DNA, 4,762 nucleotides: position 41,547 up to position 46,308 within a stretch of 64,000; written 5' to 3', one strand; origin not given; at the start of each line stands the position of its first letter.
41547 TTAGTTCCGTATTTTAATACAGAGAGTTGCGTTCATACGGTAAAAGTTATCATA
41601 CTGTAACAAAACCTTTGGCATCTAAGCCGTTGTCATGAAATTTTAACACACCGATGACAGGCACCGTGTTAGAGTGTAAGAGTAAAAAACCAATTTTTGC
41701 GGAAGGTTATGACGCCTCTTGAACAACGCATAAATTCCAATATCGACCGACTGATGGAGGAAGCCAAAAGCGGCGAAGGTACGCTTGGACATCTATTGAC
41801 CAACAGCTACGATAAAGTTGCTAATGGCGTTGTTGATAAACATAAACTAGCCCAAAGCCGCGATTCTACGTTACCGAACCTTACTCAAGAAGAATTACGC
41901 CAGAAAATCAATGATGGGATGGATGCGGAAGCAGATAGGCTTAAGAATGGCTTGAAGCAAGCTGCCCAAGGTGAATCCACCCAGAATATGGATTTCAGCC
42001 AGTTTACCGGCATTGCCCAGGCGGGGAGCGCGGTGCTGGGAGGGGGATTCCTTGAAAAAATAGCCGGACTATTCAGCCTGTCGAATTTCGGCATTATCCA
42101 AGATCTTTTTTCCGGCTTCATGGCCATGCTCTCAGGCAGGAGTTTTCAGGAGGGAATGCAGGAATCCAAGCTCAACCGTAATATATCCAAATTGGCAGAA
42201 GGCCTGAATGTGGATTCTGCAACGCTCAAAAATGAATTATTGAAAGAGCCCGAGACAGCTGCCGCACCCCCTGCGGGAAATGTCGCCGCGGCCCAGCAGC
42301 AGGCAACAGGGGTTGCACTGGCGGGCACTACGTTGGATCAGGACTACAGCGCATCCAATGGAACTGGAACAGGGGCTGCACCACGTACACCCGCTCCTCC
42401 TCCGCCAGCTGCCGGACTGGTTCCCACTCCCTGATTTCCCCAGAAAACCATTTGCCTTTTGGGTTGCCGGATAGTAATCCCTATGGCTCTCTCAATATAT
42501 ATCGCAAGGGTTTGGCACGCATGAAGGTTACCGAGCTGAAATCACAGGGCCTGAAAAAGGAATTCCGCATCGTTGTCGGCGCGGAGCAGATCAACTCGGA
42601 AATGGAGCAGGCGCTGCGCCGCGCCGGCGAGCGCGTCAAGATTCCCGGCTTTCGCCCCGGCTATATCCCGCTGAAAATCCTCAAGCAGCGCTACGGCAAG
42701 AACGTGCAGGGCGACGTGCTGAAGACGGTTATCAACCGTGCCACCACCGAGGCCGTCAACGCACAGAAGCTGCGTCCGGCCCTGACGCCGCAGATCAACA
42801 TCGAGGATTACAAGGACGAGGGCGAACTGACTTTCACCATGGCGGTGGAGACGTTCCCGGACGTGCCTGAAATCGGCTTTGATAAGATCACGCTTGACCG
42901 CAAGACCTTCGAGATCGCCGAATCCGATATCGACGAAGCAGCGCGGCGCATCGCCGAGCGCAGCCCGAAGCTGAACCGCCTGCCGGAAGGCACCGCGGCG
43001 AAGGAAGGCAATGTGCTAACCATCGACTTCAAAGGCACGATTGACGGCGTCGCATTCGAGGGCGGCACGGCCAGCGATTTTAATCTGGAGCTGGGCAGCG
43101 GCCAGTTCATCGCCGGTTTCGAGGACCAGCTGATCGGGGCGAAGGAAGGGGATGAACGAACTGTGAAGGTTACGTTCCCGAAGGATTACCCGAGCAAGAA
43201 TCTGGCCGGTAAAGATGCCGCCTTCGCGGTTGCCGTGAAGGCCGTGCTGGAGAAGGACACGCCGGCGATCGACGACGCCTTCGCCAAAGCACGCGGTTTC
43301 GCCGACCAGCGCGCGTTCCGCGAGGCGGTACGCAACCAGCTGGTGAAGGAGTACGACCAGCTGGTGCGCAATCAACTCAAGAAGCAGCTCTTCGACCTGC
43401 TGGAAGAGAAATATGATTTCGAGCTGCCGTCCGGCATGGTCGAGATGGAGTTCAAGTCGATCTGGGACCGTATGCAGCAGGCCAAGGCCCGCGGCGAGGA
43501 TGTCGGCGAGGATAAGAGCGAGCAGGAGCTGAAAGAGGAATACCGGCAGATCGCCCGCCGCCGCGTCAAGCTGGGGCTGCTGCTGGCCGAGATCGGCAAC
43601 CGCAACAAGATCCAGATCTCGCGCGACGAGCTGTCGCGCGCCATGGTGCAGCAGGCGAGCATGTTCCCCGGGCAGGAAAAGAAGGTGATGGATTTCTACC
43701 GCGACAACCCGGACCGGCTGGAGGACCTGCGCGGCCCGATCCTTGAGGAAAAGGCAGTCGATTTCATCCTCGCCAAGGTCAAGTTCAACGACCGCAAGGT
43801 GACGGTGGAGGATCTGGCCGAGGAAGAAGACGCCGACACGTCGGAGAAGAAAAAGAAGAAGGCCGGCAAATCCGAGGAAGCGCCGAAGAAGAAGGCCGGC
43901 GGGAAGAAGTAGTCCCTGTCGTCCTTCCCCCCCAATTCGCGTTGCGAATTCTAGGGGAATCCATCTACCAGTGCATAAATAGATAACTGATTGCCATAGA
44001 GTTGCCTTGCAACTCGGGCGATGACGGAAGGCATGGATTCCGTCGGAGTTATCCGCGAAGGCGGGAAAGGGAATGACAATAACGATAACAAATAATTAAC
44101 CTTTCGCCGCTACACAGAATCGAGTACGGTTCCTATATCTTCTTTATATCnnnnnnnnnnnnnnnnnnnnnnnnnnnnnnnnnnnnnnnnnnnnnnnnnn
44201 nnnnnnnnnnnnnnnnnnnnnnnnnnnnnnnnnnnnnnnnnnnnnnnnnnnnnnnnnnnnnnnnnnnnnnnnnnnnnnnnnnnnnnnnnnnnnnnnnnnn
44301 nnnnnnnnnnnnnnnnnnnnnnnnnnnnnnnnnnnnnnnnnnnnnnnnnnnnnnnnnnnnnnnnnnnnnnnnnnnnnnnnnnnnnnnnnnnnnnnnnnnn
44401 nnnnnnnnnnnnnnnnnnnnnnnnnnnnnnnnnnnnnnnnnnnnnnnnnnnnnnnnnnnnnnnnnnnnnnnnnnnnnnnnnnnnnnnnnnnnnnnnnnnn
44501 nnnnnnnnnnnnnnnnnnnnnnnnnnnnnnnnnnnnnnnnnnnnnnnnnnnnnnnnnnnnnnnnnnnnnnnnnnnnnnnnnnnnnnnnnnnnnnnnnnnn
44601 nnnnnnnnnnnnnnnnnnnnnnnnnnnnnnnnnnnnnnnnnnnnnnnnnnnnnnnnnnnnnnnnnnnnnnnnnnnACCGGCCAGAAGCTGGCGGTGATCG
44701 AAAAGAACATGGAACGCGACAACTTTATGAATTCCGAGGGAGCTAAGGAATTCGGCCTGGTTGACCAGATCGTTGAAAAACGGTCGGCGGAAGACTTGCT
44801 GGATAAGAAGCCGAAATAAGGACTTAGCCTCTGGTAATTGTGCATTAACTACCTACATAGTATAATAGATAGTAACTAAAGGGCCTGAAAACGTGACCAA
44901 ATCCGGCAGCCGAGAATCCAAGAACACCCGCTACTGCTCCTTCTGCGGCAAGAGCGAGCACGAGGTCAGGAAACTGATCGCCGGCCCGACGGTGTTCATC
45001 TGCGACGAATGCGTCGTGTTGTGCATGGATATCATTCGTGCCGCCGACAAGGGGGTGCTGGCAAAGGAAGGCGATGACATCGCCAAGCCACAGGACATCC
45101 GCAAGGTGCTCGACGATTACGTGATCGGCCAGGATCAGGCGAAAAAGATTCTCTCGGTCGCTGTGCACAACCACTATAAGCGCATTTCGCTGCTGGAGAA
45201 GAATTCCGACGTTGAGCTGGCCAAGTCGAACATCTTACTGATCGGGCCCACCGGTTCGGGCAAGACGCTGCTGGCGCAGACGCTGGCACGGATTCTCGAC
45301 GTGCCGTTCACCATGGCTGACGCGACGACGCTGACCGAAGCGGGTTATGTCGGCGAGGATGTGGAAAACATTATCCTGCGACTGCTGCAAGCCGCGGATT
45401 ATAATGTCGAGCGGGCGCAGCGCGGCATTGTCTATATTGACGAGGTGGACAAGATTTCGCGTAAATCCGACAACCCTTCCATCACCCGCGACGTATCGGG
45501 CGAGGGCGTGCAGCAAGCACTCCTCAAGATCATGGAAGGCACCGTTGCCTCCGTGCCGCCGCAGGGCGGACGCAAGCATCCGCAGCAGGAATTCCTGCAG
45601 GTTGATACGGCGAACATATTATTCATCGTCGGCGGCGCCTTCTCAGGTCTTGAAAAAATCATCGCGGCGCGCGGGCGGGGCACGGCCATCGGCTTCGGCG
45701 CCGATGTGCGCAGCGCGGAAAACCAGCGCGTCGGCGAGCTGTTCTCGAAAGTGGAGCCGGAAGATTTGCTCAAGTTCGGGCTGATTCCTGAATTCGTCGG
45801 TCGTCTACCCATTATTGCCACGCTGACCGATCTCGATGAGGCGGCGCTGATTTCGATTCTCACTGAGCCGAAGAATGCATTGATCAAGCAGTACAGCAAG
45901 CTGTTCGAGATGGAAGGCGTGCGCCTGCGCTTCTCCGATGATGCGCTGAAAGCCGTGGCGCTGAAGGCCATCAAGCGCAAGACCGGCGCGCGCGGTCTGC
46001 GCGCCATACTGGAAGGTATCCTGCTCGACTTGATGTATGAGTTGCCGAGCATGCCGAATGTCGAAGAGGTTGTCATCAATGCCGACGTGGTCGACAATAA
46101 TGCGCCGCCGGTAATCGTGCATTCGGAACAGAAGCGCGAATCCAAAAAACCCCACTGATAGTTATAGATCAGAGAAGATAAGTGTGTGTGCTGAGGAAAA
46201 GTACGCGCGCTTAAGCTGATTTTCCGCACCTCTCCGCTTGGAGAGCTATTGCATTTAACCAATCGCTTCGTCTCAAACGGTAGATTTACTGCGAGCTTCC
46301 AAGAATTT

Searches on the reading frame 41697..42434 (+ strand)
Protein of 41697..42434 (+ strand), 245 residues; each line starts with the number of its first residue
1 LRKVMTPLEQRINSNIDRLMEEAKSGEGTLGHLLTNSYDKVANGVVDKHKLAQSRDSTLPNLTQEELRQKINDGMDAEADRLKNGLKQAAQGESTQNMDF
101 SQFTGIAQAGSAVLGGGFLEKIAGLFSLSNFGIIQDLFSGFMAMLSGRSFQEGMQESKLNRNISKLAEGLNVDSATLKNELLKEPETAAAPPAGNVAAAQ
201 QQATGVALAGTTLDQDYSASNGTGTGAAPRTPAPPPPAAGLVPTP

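Call 10: search_protein_families(library=ncbifam, proteins=[window:41697-42434:+])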
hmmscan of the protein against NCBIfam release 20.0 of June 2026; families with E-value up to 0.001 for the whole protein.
window:41697-42434:+ (245 aa): 0 families

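Call 49: search_protein_families(library=pfam, proteins=[window:41697-42434:+], max_evalue=0.01)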
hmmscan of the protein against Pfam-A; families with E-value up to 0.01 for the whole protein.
window:41697-42434:+ (245 aa): 0 families

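Call 105: find_encoding_contigs(protein=window:41709-42434:+, flank=2500, max_places=10)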
Protein window:41709-42434:+ (241 aa): 4 contigs read that carry it; 4 places shown.
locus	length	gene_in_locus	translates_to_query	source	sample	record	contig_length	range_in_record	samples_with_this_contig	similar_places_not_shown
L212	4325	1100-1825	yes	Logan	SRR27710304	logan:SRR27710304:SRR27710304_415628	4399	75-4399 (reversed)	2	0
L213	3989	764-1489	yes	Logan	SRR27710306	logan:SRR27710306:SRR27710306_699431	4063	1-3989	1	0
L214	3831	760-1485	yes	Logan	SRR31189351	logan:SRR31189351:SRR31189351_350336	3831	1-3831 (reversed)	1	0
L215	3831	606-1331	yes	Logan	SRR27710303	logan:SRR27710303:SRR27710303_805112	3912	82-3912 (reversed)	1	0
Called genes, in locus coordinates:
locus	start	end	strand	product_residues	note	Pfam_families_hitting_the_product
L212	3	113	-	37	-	?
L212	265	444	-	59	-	-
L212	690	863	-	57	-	-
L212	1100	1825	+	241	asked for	-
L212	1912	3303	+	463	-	PF05697:Trigger_N, PF00254:FKBP_C, PF05698:Trigger_C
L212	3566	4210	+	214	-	PF00574:CLP_protease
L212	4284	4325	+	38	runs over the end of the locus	?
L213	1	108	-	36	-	?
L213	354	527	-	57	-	-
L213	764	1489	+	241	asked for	-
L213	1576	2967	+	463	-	PF05697:Trigger_N, PF00254:FKBP_C, PF05698:Trigger_C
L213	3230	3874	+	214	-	PF00574:CLP_protease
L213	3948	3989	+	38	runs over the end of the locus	?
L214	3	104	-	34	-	?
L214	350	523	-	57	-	-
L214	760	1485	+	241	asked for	-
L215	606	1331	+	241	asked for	-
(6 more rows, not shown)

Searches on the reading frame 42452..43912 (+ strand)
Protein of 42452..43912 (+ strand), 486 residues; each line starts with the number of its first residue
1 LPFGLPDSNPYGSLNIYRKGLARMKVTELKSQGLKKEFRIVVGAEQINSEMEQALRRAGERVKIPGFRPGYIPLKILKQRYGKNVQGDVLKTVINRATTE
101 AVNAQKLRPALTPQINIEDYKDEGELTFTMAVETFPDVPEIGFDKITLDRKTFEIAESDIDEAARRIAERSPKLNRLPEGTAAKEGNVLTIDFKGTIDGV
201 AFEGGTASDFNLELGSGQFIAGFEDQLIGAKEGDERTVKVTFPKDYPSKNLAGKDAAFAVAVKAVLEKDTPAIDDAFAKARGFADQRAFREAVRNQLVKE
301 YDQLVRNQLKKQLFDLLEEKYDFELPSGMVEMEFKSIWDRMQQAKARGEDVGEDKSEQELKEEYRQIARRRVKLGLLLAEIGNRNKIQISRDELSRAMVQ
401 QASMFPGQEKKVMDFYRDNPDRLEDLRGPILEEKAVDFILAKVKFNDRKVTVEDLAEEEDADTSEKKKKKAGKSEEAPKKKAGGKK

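Call 10: search_protein_families(library=ncbifam, proteins=[window:42452-43912:+])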
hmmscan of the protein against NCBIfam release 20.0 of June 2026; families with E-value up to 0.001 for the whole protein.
window:42452-43912:+ (486 aa): 2 families
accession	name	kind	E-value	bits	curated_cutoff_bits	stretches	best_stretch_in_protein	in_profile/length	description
TIGR00115.1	tig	equivalog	5e-123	411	180.2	1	35-440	2-410/410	trigger factor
NF045756.1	MPN555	equivalog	3.7e-05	23.6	200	1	307-444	58-176/179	MPN555 family protein chaperone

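Call 11: find_related_loci(query=window:42452-43912:+, collection=genome_contigs, flank=10000)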
Query window:42452-43912:+ (486 aa) in genome_contigs; peptide patterns used: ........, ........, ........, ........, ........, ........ (x = any residue, [..] = any of these).
186 stretches matched a pattern; 75 encode a relative of the query (tblastn E <= 1e-3); 75 distinct loci.
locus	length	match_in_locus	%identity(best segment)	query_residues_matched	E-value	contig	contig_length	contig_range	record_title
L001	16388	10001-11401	61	1-462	0e+0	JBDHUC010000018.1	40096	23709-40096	MAG: Alphaproteobacteria bacterium isolate AS-MICRO-OLR.108 NODE_2792_length_40096_cov_8.858161, whole genome shotgun se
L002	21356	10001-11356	59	24-471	0e+0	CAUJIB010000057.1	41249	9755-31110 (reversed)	MAG: Pseudomonadota bacterium isolate KLAP23 genome assembly, contig: KLAP23_842914, whole genome shotgun sequence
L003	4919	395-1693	60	23-455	0e+0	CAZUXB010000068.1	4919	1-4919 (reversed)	MAG TPA_asm: uncultured Rickettsiales bacterium isolate SRP278252_co2_161 genome assembly, contig: NODE_37291_length_491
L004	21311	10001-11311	59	22-467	1e-175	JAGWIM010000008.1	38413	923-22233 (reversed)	MAG: Pseudomonadota bacterium isolate REEB114 contig-150_1122, whole genome shotgun sequence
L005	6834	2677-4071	56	10-462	1e-168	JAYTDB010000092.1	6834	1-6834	MAG: Rickettsiales bacterium isolate GFS_1653 GFS_1653_91, whole genome shotgun sequence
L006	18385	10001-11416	61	1-467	0e+0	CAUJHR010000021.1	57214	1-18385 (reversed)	MAG: Pseudomonadota bacterium isolate KLAP47 genome assembly, contig: KLAP47_70019, whole genome shotgun sequence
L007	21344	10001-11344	44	24-473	6e-124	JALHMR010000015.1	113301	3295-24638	MAG: Rhodospirillaceae bacterium isolate Bin_39_2_2 c_000000001091, whole genome shotgun sequence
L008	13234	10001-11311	44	24-459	4e-120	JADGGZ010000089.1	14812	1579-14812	MAG: Rhodospirillales bacterium isolate HOG25 NODE_2557_length_14812_cov_31.256372, whole genome shotgun sequence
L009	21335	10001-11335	42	24-466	1e-117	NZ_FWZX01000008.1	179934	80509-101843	Tistlia consotensis USBA 355, whole genome shotgun sequence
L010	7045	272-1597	41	21-460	9e-117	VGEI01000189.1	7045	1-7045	MAG: Alphaproteobacteria bacterium isolate K_Offshore_80m_m2_053 K_Offshore_80m_m2_053_Ga0194132_10019875, whole genome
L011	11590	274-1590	42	24-451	9e-105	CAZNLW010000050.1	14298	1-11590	MAG TPA_asm: uncultured Rhizobiaceae bacterium isolate SRP163575_co3_133 genome assembly, contig: NODE_4573_length_14298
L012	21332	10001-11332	40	16-460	1e-101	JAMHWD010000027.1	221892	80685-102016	MAG: Alphaproteobacteria bacterium isolate UR_AS_maxbin.025 k201_1703304, whole genome shotgun sequence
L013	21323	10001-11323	43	24-464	9e-101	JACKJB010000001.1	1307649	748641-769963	MAG: Rhodospirillales bacterium isolate HK-STAS-PROT-28 HK-STAS-PROT-28_1, whole genome shotgun sequence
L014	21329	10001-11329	41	24-464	4e-119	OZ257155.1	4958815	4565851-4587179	MAG: Alphaproteobacteria bacterium isolate 813797ed-f09e-443b-b498-078a0c9476fc genome assembly, chromosome: 1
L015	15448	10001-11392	41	24-481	8e-98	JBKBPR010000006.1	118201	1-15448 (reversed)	MAG: Alphaproteobacteria bacterium isolate 21H_022.bin.7 NODE_6_length_118201_cov_5.517355, whole genome shotgun sequenc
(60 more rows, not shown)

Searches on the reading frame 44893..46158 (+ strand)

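Call 10: search_protein_families(library=ncbifam, proteins=[window:44893-46158:+])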
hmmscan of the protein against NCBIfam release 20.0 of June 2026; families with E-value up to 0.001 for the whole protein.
window:44893-46158:+ (421 aa): 27 families (the best 25 are shown)
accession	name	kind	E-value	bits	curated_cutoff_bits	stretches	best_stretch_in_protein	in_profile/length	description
NF003745.1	PRK05342.1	equivalog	5.2e-203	674.5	359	1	9-416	2-415/418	ATP-dependent Clp protease ATP-binding subunit ClpX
TIGR00382.1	clpX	equivalog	3.3e-195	648.9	370.75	1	9-408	5-413/414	ATP-dependent protease ATP-binding subunit ClpX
TIGR00390.1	hslU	equivalog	4.3e-63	213.8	362.45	3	66-168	3-104/441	ATP-dependent protease ATPase subunit HslU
TIGR02639.1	ClpA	equivalog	7.5e-13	47.6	993.15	2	59-149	441-525/734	ATP-dependent Clp protease ATP-binding subunit ClpA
NF041006.2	cell_div_CdvC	equivalog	2.2e-09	36.7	650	1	71-216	99-234/370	cell division protein CdvC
TIGR01243.1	CDC48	subfamily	8.8e-09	34.2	802.65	1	91-216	194-308/733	CDC48 family AAA ATPase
NF003229.0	PRK04195.1-5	equivalog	1.1e-08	34.2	280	1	77-197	19-124/413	replication factor C large subunit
TIGR03346.1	chaperone_ClpB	equivalog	3.8e-08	32.2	1232.1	1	69-135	559-619/853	ATP-dependent chaperone ClpB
TIGR03345.1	VI_ClpV1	equivalog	4.9e-08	31.7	884.95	0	282-379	738-829/852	type VI secretion system ATPase TssH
TIGR01242.2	TIGR01242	subfamily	2.2e-07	30.2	500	1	90-212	129-240/362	proteasome-activating nucleotidase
NF003069.1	PRK03992.1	subfamily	2.3e-07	30.3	500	1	112-196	166-244/379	proteasome-activating nucleotidase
NF008263.0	PRK11034.1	equivalog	5.3e-07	27.9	1350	1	44-149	430-526/758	ATP-dependent Clp protease ATP-binding subunit ClpA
NF000868.0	PRK00080.1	equivalog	7.2e-07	28.4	282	1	69-190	19-116/330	Holliday junction branch migration DNA helicase RuvB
NF047748.1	PrtsmActNtasePan1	equivalog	1.6e-06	27.4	750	1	110-212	181-277/405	proteasome-activating nucleotidase Pan1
NF008004.0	PRK10733.1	equivalog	1.8e-06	26.2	1008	1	73-192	151-260/644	ATP-dependent zinc metalloprotease FtsH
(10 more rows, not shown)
